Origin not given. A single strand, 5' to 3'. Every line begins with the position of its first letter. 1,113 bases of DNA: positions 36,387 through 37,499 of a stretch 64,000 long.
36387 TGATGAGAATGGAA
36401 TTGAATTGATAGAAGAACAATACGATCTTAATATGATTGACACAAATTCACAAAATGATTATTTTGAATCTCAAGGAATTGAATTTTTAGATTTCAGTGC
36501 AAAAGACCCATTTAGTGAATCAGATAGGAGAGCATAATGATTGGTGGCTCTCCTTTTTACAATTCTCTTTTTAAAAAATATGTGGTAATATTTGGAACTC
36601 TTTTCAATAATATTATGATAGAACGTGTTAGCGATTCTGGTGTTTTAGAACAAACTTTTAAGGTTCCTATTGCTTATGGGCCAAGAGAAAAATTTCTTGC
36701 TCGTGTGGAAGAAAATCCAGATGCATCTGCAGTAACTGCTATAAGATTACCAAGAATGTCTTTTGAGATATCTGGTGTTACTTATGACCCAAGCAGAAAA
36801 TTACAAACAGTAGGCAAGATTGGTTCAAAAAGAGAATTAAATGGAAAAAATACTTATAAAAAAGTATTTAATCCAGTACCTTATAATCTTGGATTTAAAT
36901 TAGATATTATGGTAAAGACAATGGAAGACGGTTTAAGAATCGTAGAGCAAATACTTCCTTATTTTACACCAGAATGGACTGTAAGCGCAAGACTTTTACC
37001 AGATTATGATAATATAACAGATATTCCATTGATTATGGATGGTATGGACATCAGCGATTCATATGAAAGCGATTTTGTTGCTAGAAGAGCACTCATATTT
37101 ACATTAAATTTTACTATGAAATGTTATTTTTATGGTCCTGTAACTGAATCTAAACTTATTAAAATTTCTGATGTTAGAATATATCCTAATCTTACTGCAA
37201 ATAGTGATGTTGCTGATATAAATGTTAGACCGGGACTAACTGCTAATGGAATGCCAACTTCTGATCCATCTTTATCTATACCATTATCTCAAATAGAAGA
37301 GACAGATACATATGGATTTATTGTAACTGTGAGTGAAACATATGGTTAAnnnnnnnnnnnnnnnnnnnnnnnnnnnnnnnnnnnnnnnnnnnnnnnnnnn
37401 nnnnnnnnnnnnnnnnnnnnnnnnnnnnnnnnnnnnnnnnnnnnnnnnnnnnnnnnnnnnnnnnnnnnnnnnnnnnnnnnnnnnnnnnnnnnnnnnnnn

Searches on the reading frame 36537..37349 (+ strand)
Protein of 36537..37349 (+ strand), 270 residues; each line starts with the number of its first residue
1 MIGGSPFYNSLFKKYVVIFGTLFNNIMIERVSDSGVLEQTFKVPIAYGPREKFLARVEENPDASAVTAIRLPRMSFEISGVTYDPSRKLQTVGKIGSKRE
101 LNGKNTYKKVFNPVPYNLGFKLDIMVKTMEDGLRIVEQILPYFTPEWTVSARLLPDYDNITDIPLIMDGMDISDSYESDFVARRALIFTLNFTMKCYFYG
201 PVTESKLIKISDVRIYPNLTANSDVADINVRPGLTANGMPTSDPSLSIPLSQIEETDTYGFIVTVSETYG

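Call 87: search_protein_families(library=pfam, proteins=[window:36537-37349:+], max_evalue=0.001)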
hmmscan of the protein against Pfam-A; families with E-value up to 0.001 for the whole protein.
window:36537-37349:+ (270 aa): 1 family
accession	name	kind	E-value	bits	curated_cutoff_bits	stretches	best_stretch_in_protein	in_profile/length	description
PF16724.11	T4-gp15_tss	-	1.1e-70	238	25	1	7-232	2-221/245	T4-like virus Myoviridae tail sheath stabiliser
